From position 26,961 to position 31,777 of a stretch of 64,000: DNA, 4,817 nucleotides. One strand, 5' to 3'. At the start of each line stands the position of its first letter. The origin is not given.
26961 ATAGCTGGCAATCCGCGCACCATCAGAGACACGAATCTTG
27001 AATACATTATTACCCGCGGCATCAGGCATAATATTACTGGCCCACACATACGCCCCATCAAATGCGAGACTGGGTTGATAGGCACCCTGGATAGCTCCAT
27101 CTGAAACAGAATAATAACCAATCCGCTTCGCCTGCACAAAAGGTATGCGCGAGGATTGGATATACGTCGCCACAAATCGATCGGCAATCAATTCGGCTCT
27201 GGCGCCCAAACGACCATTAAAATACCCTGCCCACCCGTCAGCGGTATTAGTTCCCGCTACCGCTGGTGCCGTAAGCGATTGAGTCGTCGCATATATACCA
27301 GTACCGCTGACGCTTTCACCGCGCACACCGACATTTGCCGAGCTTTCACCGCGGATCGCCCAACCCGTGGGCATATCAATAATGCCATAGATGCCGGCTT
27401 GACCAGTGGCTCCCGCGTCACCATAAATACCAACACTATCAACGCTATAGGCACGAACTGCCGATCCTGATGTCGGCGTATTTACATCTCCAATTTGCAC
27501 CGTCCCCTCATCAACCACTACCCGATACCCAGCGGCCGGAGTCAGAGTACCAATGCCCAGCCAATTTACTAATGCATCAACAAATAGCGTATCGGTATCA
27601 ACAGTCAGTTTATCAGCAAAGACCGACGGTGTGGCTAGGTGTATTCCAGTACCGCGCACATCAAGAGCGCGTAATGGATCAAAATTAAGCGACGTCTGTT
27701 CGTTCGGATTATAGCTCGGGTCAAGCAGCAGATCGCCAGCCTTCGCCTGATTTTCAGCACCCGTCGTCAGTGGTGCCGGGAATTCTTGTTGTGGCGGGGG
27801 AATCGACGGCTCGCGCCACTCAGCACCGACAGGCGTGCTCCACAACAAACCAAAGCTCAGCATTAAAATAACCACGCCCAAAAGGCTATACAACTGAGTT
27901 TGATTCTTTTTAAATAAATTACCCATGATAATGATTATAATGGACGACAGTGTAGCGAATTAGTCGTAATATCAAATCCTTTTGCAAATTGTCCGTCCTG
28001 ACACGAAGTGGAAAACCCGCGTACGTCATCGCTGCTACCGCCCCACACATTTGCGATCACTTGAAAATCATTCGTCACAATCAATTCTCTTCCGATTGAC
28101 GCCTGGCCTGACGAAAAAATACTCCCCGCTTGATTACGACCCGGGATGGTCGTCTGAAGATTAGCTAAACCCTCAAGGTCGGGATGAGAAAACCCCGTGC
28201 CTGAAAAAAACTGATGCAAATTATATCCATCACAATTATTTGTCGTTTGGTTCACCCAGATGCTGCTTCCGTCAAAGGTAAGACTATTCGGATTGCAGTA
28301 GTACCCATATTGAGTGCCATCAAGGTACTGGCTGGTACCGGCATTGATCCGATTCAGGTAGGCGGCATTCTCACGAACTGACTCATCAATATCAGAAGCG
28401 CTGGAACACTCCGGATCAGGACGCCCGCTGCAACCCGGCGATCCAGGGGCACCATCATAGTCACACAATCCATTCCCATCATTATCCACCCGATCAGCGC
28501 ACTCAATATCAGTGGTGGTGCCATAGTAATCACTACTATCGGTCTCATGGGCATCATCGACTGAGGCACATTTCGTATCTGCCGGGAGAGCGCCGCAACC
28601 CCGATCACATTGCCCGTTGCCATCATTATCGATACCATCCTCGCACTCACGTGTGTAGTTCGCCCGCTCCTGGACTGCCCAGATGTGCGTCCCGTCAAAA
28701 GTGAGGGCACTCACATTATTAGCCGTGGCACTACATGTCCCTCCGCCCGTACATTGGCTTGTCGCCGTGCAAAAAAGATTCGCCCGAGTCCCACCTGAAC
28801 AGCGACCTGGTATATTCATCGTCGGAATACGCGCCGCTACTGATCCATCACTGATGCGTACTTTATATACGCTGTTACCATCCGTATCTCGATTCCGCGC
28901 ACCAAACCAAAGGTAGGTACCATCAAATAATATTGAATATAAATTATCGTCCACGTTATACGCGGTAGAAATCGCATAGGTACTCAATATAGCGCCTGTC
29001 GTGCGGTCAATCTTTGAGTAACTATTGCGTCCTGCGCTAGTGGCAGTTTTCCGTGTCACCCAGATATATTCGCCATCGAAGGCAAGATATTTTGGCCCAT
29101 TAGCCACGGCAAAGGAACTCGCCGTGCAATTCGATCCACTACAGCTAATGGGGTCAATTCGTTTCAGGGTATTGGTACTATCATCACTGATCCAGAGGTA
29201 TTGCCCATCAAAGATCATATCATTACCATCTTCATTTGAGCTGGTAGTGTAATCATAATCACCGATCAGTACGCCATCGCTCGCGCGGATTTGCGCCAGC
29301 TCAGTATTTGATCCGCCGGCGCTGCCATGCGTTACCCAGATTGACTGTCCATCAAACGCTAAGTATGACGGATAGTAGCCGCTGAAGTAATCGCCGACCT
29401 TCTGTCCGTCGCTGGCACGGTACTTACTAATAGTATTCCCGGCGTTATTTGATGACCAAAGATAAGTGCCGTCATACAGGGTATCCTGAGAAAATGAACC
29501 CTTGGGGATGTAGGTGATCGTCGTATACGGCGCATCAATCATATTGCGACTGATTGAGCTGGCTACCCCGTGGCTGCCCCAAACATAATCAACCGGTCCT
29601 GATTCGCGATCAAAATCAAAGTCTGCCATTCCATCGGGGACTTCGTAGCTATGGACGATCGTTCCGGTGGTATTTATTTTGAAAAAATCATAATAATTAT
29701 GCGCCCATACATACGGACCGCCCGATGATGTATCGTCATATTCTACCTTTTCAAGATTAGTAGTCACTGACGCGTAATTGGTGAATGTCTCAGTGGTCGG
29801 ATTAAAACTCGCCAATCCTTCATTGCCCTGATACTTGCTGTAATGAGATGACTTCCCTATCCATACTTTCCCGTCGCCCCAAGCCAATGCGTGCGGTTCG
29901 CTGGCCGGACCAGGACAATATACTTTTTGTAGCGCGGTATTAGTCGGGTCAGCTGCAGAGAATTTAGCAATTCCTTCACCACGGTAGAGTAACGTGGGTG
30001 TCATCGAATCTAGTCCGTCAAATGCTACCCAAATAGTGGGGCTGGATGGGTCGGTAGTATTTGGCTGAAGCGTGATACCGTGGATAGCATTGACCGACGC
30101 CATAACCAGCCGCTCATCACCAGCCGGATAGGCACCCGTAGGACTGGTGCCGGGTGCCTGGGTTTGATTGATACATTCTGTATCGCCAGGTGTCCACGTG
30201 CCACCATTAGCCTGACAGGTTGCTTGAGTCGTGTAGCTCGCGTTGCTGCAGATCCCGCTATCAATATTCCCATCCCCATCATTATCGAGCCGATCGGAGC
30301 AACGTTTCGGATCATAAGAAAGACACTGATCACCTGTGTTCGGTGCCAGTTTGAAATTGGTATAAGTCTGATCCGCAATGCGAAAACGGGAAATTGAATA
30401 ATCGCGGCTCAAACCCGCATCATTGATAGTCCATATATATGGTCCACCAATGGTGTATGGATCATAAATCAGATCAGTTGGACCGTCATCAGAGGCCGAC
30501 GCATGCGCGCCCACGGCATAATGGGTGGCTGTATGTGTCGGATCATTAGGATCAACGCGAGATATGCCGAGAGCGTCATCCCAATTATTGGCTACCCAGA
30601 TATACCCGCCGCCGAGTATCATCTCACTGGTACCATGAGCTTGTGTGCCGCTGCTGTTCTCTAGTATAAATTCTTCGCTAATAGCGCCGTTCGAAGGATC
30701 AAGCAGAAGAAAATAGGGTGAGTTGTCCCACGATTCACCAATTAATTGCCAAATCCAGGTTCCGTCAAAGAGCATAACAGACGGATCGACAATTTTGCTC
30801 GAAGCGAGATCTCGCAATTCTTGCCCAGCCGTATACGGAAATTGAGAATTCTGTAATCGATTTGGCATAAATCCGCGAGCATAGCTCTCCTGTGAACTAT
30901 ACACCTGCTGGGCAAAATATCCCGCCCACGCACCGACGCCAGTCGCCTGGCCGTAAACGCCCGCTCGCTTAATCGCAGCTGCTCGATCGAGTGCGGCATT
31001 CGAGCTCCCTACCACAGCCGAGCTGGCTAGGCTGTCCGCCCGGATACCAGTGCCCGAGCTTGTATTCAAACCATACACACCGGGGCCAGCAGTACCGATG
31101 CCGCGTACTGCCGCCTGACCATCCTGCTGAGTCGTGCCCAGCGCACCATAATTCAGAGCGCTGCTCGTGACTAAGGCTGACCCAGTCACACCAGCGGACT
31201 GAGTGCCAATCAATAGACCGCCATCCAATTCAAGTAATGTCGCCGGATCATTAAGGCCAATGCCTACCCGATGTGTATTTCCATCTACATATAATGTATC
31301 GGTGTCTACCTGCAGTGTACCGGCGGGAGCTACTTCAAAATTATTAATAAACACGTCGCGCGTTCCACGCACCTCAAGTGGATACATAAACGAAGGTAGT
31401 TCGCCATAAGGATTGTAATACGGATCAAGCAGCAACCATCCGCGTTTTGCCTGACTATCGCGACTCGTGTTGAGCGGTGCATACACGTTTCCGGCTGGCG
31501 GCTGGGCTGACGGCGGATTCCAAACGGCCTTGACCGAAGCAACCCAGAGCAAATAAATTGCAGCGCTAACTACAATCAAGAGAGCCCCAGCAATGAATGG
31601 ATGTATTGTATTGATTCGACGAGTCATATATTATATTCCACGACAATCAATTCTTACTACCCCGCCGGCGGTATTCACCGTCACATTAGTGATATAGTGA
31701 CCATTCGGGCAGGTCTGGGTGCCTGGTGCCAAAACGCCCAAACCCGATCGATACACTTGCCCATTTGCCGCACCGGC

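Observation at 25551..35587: Three paralogous large proteins share a conserved N-module and a C-terminal Cys-loop tail (C-x-(D/N)-G-(Q/H)-(F/Y)...C-R-(G/P)-(L/I)-COOH)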

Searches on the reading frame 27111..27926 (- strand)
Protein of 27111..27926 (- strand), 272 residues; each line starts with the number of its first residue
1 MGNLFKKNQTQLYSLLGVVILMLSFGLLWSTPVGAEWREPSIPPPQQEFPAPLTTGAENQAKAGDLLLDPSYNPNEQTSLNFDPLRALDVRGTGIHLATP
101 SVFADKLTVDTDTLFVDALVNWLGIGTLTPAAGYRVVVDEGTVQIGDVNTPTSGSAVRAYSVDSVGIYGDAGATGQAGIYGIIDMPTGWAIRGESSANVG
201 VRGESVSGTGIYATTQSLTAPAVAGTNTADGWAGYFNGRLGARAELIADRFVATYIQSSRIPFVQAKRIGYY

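Call 13: find_homologous_proteins(query=window:27111-27926:-, max_evalue=0.001)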
Query seq(272 aa): 2808 candidates shared short words with the query, none scored E <= 0.001.

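Call 21: search_solved_structures(query=A1, max_evalue=10)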
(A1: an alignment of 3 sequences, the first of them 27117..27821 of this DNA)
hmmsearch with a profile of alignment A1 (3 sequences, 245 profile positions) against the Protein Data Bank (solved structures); distinct sequences matched with E-value up to 10: 0.

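Call 24: search_protein_representatives(alignment_id=A1)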
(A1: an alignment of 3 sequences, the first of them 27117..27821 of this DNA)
Query: 3 sequences, 245 profile positions. Proteins with E-value up to 0.001 (for the whole library): 1664; up to 1e-10: 231; up to 1e-30: 67. The best 150 are listed.
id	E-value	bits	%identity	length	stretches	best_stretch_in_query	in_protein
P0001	1.9e-99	348.5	-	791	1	1-242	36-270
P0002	4.5e-73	262.1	-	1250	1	1-244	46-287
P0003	1.3e-61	224.6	-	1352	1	1-243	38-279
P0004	1.1e-60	221.6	-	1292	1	1-242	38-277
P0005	1.2e-59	218.2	-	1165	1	1-244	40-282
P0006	5.8e-59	215.9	-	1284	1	1-243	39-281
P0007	8.6e-58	212.1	-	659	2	1-243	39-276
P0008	9.2e-58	212.0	-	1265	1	1-239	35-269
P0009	7.1e-57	209.1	-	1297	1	2-244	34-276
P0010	6.2e-54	199.4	-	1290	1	1-244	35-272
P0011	1.6e-53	198.1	-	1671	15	58-113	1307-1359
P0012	2.0e-53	197.7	-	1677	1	1-238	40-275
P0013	2.5e-53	197.4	-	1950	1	2-241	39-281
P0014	1.6e-51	191.6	-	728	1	1-242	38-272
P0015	2.1e-51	191.1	-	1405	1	2-242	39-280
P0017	1.0e-50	188.9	-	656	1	1-244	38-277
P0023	1.6e-46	175.1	-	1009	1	2-240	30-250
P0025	4.2e-46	173.8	-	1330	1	4-244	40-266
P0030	2.9e-44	167.8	-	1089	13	61-102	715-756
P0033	3.6e-43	164.2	-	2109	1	1-243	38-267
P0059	6.0e-34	134.0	-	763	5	64-114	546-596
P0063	1.2e-32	129.7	-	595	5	58-109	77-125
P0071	4.3e-30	121.4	-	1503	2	3-188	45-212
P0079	9.8e-27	110.4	-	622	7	61-105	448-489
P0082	5.0e-25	104.8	-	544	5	47-130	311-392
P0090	6.6e-24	101.1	-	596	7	70-148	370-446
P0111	5.1e-20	88.4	-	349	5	60-108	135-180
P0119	1.1e-18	84.0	-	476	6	67-101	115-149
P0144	7.7e-16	74.7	-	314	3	57-103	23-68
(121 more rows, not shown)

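Call 48: search_protein_families(library=pfam, proteins=[P0011, P0030, P0059, P0063, P0079, P0082, P0090, P0111, P0119, P0144], max_evalue=0.001)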
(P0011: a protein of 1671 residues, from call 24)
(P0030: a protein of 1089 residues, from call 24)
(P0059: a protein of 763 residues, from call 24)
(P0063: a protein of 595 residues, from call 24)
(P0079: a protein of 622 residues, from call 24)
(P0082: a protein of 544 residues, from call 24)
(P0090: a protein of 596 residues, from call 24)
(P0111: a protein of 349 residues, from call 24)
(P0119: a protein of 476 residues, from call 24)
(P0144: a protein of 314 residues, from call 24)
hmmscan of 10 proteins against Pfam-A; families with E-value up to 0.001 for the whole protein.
P0011 (1671 aa): 0 families

P0030 (1089 aa): 0 families

P0059 (763 aa): 0 families

P0063 (595 aa): 1 family
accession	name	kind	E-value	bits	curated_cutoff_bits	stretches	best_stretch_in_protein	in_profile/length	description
PF20739.2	TraK_2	-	0.00022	21.4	25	0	107-150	38-82/198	Potential transfer protein TraK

P0079 (622 aa): 0 families

P0082 (544 aa): 0 families

P0090 (596 aa): 0 families

P0111 (349 aa): 1 family
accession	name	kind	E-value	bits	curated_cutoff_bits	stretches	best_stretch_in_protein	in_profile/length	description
PF18454.7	Mtd_N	-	1.3e-05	25.5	26.3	0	325-344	18-37/37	Major tropism determinant N-terminal domain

P0119 (476 aa): 0 families

P0144 (314 aa): 0 families

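Call 75: search_protein_families(library=pfam, proteins=[P0012, P0033, P0003, P0071, P0025, P0023, P0017], max_evalue=0.001)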
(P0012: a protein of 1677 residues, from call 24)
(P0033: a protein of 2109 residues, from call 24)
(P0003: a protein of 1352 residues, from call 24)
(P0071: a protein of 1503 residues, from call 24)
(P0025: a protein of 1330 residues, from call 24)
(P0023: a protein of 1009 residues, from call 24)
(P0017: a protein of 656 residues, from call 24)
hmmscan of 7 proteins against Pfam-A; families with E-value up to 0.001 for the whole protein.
P0012 (1677 aa): 0 families

P0033 (2109 aa): 0 families

P0003 (1352 aa): 0 families

P0071 (1503 aa): 3 families
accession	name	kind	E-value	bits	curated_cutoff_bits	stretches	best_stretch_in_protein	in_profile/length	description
PF15902.12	Sortilin-Vps10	-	2.3e-11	43.6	33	1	1381-1441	3-66/446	Sortilin, neurotensin receptor 3,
PF19755.4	DUF6242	-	1.3e-07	32.2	29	0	1368-1431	153-217/217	Domain of unknown function (DUF6242)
PF02012.26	BNR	-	0.00019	21.3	27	0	1340-1351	1-12/12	BNR/Asp-box repeat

P0025 (1330 aa): 5 families
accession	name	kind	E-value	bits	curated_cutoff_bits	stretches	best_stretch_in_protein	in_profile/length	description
PF15902.12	Sortilin-Vps10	-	3.1e-11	43.1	33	1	1109-1210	3-110/446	Sortilin, neurotensin receptor 3,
PF13088.12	BNR_2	-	9.7e-10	38.7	31.4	1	1152-1258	83-202/277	BNR repeat-like domain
PF07494.17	Reg_prop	-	4e-06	26.8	20.4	0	1037-1057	3-23/24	Two component regulator propeller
PF13570.13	Beta-prop_ACSF4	-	0.00049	20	133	0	486-554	100-163/329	Beta-alanine-activating enzyme, beta-propeller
PF02012.26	BNR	-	0.0009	19.3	27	0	1200-1210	1-11/12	BNR/Asp-box repeat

P0023 (1009 aa): 0 families

P0017 (656 aa): 0 families

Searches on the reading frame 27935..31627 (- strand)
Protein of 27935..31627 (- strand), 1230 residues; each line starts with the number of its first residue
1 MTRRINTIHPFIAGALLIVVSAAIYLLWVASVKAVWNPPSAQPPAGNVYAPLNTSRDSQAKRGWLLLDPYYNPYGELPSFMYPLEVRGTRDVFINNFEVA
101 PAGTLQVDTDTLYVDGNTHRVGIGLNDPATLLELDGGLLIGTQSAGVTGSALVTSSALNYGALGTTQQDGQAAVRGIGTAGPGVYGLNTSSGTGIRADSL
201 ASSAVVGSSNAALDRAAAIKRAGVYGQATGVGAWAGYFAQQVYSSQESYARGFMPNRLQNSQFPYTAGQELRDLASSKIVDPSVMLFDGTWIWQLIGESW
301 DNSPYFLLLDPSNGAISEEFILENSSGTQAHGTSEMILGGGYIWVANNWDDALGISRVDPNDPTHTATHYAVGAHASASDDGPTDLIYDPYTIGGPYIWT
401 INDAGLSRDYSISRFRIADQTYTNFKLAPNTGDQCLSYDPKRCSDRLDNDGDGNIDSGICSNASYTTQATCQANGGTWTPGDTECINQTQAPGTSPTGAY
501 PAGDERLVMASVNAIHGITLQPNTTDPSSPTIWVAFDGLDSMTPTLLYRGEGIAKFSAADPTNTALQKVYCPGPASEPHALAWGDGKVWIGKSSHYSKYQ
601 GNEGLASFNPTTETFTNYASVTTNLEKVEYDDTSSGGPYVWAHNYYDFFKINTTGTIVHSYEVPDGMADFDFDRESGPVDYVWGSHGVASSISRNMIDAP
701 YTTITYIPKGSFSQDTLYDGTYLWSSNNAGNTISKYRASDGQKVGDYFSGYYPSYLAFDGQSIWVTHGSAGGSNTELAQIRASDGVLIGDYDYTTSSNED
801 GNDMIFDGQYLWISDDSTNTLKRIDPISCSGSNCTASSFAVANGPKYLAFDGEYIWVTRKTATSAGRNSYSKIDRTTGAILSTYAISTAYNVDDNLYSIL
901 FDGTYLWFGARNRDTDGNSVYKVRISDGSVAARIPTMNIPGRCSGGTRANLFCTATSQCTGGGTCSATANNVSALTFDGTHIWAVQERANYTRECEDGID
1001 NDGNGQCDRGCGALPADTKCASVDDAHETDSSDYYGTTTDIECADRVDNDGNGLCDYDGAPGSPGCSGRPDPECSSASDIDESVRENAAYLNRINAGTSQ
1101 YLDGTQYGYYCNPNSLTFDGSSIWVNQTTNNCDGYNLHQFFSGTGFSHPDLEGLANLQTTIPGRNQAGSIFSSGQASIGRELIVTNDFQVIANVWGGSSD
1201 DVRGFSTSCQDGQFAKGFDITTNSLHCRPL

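Call 7: search_protein_families(library=pfam, proteins=[window:27935-31627:-], max_evalue=0.1)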
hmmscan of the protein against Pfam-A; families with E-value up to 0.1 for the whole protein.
window:27935-31627:- (1230 aa): 2 families
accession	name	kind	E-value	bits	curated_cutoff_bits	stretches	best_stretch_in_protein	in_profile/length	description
PF09215.16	Phage-Gp8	-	0.0038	16.8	25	1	412-493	94-175/337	Bacteriophage T4, Gp8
PF22670.1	Gp10_D3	-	0.0042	17.7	27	1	447-484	52-89/122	Baseplate wedge protein gp10 domain 3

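Call 22: search_protein_families(library=ncbifam, proteins=[window:27935-31627:-], max_evalue=0.1)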
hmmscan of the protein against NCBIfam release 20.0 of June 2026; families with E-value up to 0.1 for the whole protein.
window:27935-31627:- (1230 aa): 1 family
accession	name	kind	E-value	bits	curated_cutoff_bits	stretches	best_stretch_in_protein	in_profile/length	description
NF033662.1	acid_disulf_rpt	repeat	1e-06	28.3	41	2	441-457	5-21/32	acidic double-disulfide repeat-containing protein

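Call 23: search_protein_families(library=phrogs, proteins=[window:27935-31627:-], max_evalue=0.01)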
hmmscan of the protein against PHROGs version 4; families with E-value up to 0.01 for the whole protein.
window:27935-31627:- (1230 aa): 1 family
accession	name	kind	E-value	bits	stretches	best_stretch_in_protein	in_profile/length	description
phrog_5906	-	unknown function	1.9e-06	29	1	97-161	19-83/197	-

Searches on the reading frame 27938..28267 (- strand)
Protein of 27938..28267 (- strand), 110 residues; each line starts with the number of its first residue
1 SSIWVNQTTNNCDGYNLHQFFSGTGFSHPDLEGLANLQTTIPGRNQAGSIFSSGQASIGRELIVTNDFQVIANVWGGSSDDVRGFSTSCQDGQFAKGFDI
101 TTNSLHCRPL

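Call 85: find_homologous_proteins(query=A7, max_evalue=0.001)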
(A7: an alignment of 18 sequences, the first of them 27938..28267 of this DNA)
Query A7 (18 sequences): 483 candidates shared short words with the query, none scored E <= 0.001.
